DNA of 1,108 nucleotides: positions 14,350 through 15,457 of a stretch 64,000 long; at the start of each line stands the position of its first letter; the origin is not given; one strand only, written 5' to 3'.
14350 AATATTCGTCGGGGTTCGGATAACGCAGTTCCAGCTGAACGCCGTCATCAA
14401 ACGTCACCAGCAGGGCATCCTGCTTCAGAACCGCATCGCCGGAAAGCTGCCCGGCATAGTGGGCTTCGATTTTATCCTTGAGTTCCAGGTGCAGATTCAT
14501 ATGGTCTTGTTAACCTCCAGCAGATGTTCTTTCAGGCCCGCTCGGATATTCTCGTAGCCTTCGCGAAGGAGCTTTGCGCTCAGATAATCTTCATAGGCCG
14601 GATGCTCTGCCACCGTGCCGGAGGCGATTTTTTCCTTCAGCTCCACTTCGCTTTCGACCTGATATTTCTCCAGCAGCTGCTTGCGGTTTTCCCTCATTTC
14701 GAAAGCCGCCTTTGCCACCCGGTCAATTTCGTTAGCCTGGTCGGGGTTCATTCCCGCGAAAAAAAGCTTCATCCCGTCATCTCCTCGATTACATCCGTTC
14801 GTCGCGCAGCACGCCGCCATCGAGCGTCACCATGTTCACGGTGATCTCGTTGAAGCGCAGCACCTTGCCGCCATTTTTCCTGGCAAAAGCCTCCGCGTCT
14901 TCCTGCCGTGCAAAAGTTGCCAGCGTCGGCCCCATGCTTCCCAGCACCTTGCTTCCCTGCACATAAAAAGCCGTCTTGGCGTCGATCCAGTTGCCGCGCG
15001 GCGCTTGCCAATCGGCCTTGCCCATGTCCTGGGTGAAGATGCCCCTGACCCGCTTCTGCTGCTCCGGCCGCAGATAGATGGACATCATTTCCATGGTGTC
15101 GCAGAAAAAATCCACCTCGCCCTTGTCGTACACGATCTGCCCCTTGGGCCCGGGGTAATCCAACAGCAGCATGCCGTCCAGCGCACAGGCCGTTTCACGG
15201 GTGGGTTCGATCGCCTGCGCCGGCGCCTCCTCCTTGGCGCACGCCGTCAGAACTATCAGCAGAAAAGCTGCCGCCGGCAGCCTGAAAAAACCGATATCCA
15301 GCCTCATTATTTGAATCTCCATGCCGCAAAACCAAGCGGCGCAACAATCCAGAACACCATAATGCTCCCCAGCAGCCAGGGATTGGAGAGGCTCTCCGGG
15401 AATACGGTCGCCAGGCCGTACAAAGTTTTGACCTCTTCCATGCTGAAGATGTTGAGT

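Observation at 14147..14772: Translationally coupled 91-aa/117-aa gene pair wedged between two nosL genes at the tail of the nosRDFYL operon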

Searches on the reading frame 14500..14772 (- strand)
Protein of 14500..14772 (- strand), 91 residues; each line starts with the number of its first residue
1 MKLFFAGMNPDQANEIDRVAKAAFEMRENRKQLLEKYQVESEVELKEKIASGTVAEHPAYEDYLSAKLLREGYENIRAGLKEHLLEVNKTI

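Call 5: search_protein_families(library=pfam, proteins=[window:14500-14772:-], max_evalue=1)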
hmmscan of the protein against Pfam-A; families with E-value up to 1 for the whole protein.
window:14500-14772:- (91 aa): 1 family
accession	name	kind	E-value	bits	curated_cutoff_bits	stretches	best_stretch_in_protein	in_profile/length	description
PF19128.5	DUF5811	-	0.12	13.1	25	1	28-70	19-61/103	Family of unknown function (DUF5811)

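Call 6: search_protein_families(library=ncbifam, proteins=[window:14500-14772:-], max_evalue=1)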
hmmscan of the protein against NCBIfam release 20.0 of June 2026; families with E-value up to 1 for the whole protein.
window:14500-14772:- (91 aa): 0 families

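Call 7: search_protein_families(library=phrogs, proteins=[window:14500-14772:-], max_evalue=1)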
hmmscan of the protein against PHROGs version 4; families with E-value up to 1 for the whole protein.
window:14500-14772:- (91 aa): 0 families

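Call 8: search_protein_families(library=padloc, proteins=[window:14500-14772:-], max_evalue=1)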
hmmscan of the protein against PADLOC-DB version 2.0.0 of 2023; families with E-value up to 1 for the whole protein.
window:14500-14772:- (91 aa): 0 families

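Call 14: find_homologous_proteins(query=window:14500-14772:-)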
Query window:14500-14772:- (91 aa): 4 proteins with E <= 0.001 among 9 candidates.
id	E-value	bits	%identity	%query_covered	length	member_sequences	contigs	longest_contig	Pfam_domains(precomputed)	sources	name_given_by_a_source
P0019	5.0e-50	185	99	100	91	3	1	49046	PF27273.1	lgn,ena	-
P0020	7.0e-41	156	84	100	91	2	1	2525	PF27273.1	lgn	-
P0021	3.5e-33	131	74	100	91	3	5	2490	PF27273.1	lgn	-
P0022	4.8e-4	38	52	46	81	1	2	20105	PF27273.1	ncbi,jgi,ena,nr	ncbi:MAG TPA: hypothetical protein VKK79_08320 [Candidatus Lokiarchaeia archaeon]|nr:hypothetical pr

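Call 27: find_encoding_contigs(protein=P0022, flank=3000, max_places=3)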
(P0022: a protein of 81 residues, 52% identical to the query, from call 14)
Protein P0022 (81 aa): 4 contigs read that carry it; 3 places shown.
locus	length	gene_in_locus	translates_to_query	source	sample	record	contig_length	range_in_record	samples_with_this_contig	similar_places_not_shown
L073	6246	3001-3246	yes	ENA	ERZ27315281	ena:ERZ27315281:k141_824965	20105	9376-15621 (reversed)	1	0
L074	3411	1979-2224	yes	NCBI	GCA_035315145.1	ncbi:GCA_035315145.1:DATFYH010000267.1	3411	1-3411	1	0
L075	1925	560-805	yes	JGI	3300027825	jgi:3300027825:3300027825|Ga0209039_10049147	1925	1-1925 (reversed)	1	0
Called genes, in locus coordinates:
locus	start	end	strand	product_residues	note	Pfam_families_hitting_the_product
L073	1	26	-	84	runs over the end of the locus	-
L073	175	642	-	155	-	PF03297:Ribosomal_S25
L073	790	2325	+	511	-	PF10938:YfdX (faint), PF27980:EML_helical (faint), PF01399:PCI (weak)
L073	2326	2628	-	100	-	PF05016:ParE_toxin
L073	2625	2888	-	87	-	PF09720:Unstab_antitox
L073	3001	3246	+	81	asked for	PF27273:MJ0235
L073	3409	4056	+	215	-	PF01135:PCMT (faint), PF13847:Methyltransf_31 (weak), PF08241:Methyltransf_11, PF08242:Methyltransf_12 (weak), PF13649:Methyltransf_25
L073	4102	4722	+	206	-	PF08241:Methyltransf_11, PF08242:Methyltransf_12 (faint), PF13649:Methyltransf_25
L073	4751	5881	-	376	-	-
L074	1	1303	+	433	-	PF10938:YfdX (faint), PF27980:EML_helical (faint), PF01399:PCI (weak)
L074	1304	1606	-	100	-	PF05016:ParE_toxin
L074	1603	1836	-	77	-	PF09720:Unstab_antitox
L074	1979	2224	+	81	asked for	PF27273:MJ0235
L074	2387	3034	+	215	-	PF01135:PCMT (faint), PF13847:Methyltransf_31 (weak), PF08241:Methyltransf_11, PF08242:Methyltransf_12 (weak), PF13649:Methyltransf_25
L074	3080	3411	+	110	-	PF08242:Methyltransf_12 (weak), PF13649:Methyltransf_25 (weak)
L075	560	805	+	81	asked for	PF27273:MJ0235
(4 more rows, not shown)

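Call 61: search_solved_structures(query=A5, max_evalue=10)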
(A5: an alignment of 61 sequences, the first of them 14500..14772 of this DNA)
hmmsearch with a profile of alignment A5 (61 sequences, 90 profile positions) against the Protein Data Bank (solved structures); distinct sequences matched with E-value up to 10: 4.
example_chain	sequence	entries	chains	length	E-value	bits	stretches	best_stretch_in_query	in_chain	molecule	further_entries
7w2o_C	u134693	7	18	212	0.8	13.2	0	44-70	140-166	Probable transcriptional regulator | TetR family transcriptional regulator | Putative transcriptional regulator, TetR family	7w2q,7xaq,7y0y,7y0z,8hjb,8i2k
6sga_F3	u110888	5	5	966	0.94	13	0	20-63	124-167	mt-SAF3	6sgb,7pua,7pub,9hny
5f4y_A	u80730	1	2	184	4.9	10.7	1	7-40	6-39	Protein Shroom2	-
9i38_A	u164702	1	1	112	7.1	10.2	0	25-56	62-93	m4D2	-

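Call 82: find_related_loci(query=A5, collection=metagenome_contigs, flank=4000)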
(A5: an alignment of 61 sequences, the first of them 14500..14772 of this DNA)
Query A5 (91 aa) in metagenome_contigs; peptide patterns used: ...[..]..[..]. (x = any residue, [..] = any of these).
269 stretches matched a pattern; 241 encode a relative of the query (tblastn E <= 1e-3); the best 80 are kept; 80 distinct loci.
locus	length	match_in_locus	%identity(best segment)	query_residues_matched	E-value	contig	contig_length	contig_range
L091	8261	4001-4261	49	1-87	2e-23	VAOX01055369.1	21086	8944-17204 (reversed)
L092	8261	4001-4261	44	1-87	5e-23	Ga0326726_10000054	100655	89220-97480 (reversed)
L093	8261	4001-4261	51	1-87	5e-23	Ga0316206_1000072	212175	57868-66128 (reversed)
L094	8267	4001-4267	46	1-89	1e-22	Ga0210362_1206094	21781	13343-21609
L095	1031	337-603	45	1-89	5e-23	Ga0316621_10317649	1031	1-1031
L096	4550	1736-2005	46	1-90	1e-22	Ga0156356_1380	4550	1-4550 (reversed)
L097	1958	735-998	45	1-88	1e-22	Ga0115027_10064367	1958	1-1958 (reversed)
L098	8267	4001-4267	47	1-89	3e-22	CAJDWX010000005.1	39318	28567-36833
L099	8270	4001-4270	44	1-90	3e-22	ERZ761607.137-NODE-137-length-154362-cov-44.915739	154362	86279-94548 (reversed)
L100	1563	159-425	46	1-89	6e-22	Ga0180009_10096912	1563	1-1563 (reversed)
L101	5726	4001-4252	48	1-84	2e-21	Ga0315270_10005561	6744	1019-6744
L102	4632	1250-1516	46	1-89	3e-21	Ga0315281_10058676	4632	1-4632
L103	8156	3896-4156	41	1-87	4e-21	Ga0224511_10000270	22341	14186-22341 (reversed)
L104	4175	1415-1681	43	1-89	4e-21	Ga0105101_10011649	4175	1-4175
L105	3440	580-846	43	1-89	5e-21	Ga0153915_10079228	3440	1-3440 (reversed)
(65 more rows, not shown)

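Call 98: list_cluster_members(proteins=[P0119, L077:9732-10001:+, P0001, window:14500-14772:-])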
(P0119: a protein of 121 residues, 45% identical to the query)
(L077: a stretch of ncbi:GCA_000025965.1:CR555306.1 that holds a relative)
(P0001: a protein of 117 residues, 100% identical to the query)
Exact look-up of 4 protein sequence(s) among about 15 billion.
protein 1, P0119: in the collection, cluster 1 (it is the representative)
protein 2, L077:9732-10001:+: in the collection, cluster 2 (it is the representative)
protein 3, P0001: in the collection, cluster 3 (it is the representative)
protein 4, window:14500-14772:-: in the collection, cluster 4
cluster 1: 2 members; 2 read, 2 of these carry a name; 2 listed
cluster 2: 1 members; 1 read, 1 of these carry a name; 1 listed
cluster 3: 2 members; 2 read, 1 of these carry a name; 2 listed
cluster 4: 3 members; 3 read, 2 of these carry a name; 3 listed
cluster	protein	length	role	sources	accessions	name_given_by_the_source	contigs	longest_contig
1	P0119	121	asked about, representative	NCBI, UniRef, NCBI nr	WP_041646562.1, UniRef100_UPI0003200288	hypothetical protein [Aromatoleum aromaticum] | hypothetical protein n=1 Tax=Aromatoleum aromaticum TaxID=551760 RepID=UPI0003200288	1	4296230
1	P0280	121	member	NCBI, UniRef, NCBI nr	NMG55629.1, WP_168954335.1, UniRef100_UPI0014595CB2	hypothetical protein [Aromatoleum aromaticum] | hypothetical protein n=1 Tax=Aromatoleum aromaticum TaxID=551760 RepID=UPI0014595CB2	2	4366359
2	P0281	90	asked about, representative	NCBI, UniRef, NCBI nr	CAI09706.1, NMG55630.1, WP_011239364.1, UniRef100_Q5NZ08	hypothetical protein [Aromatoleum aromaticum] | Uncharacterized protein n=1 Tax=Aromatoleum aromaticum (strain DSM 19018 / LMG 30748 / ...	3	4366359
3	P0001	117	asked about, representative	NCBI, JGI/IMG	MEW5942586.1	MAG: DUF6516 family protein [Pseudomonadota bacterium] | hypothetical protein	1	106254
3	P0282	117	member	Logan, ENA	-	-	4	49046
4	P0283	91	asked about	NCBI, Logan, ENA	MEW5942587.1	MAG: hypothetical protein AB1710_01880 [Pseudomonadota bacterium]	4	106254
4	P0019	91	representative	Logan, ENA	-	-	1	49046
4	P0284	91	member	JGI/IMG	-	hypothetical protein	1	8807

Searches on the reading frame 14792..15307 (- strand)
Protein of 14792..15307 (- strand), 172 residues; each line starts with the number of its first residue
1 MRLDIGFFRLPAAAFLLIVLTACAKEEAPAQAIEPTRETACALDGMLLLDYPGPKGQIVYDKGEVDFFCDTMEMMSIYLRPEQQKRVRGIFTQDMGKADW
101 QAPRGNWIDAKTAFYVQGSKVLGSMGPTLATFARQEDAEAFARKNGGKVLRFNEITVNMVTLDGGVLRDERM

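Call 5: search_protein_families(library=pfam, proteins=[window:14792-15307:-], max_evalue=1)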
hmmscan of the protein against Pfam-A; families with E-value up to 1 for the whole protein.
window:14792-15307:- (172 aa): 2 families
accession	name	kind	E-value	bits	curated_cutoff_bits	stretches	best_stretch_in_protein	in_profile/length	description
PF05573.18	NosL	-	2.2e-47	161.1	24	1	33-160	2-131/131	NosL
PF22353.1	PF1197-like_C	-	0.066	13.4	27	1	104-124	21-41/50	NAD(P)H:rubredoxin oxidoreductase, C-terminal domain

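Call 6: search_protein_families(library=ncbifam, proteins=[window:14792-15307:-], max_evalue=1)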
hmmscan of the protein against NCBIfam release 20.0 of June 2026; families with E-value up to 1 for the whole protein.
window:14792-15307:- (172 aa): 0 families

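Call 68: search_dna_similar(query=window:14792-15307:-, collection=plasmids, mode=protein, max_evalue=1e-10, max_rows=40, rows=spread)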
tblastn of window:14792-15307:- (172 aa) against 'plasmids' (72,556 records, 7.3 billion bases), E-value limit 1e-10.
Records with a match: 221; places in all: 222; records where one place covers at least 80% of the query: 196.
Best place of each record, by identity: <60% 221.
By first word of the organism name: Ralstonia 102; Sinorhizobium 34; Paracoccus 10; Rhizobium 10; Phaeobacter 10; Azospirillum 10; Ensifer 9; Cupriavidus 5; Shinella 5; Agrobacterium 3; and 15 more.
By predicted mobility (MOB-suite, as given by PLSDB): mobilizable 101; non-mobilizable 73; conjugative 47.
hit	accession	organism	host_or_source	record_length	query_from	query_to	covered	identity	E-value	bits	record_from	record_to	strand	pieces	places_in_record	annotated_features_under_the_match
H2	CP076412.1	Ralstonia wenshanensis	soil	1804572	18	172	90%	58.7%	3e-57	199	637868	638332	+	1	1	nitrous oxide reductase accessory protein NosL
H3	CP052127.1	Ralstonia solanacearum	tomato,cell culture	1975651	18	172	90%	49.0%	7e-43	158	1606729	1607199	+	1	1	nitrous oxide reductase accessory protein NosL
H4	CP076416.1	Ralstonia solanacearum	tobacco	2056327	18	172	90%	48.4%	2e-42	157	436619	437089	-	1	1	nitrous oxide reductase accessory protein NosL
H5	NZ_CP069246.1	Ralstonia pseudosolanacearum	Arachis hypogaea,tissue sample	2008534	18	172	90%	48.4%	3e-42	156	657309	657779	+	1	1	none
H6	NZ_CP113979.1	Ralstonia pseudosolanacearum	Cucurbita maxima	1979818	18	172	90%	48.4%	3e-42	156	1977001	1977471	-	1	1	none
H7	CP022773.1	Ralstonia solanacearum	Solanum tuberosum,single cell,Potato ...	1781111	18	172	90%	48.4%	3e-42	156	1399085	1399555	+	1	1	nitrous oxide reductase accessory protein NosL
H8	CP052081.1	Ralstonia solanacearum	tomato,cell culture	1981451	18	172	90%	48.4%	3e-42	156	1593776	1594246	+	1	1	none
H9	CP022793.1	Ralstonia solanacearum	Solanum tuberosum,single cell,Potato ...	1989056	18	172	90%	48.4%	3e-42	156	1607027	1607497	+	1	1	nitrous oxide reductase accessory protein NosL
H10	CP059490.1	Ralstonia solanacearum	Casuarina equisetifolia,plant ...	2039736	18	172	90%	48.4%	3e-42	156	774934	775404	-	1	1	nitrous oxide reductase accessory protein NosL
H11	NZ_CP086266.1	Ralstonia sp. RS647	sunflower,cell culture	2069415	18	172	90%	48.4%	3e-42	156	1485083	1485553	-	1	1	none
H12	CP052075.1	Ralstonia solanacearum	tomato,cell culture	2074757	18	172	90%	48.4%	3e-42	156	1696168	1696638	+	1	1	none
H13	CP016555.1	Ralstonia solanacearum FJAT-1458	tomato,tissue sample,tomato vessel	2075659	18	172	90%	48.4%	3e-42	156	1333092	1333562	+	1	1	nitrous oxide reductase accessory protein NosL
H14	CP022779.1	Ralstonia solanacearum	Solanum tuberosum,single cell,Potato ...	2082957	18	172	90%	48.4%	3e-42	156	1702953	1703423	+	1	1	nitrous oxide reductase accessory protein NosL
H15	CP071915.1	Ralstonia solanacearum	Pogostemon cablin,Single strain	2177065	18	172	90%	48.4%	4e-42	156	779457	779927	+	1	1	nitrous oxide reductase accessory protein NosL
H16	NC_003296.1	Ralstonia pseudosolanacearum GMI1000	-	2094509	18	172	90%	47.8%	6e-42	155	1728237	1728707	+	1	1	none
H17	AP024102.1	Ralstonia solanacearum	-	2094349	18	172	90%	47.8%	5e-42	155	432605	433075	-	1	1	nitrous oxide reductase accessory protein NosL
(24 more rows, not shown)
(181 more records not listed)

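Call 69: get_annotated_region(hit=H17, flank=7000)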
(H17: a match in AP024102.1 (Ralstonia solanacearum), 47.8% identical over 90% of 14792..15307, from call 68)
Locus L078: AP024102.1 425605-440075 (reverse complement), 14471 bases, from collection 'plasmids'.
description: Ralstonia solanacearum MAFF 211491 plasmid pMAFF211491 DNA, complete sequence
organism: Ralstonia solanacearum (NCBI taxid 305)
taxonomy: Bacteria; Pseudomonadota; Betaproteobacteria; Burkholderiales; Burkholderiaceae; Ralstonia; Ralstonia solanacearum
host: -; source: -; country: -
typing (MOB-suite, as given by PLSDB): mobilizable; relaxase MOBP
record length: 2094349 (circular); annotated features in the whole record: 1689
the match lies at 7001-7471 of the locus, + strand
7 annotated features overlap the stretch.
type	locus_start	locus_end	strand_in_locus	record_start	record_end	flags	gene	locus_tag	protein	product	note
CDS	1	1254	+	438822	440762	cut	nosZ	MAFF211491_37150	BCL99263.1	TAT-dependent nitrous-oxide reductase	-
CDS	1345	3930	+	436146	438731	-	-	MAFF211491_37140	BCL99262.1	membrane linked regulatory protein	-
CDS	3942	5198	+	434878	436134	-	-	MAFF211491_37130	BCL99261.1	copper-binding periplasmic protein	-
CDS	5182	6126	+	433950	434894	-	nosF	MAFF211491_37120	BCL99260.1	copper ABC transporter ATP-binding protein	-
CDS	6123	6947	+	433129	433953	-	-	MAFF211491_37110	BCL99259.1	ABC transporter permease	-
CDS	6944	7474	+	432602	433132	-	-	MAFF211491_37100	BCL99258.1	nitrous oxide reductase accessory protein NosL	-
CDS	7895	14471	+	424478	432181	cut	-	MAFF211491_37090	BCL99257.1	hypothetical protein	-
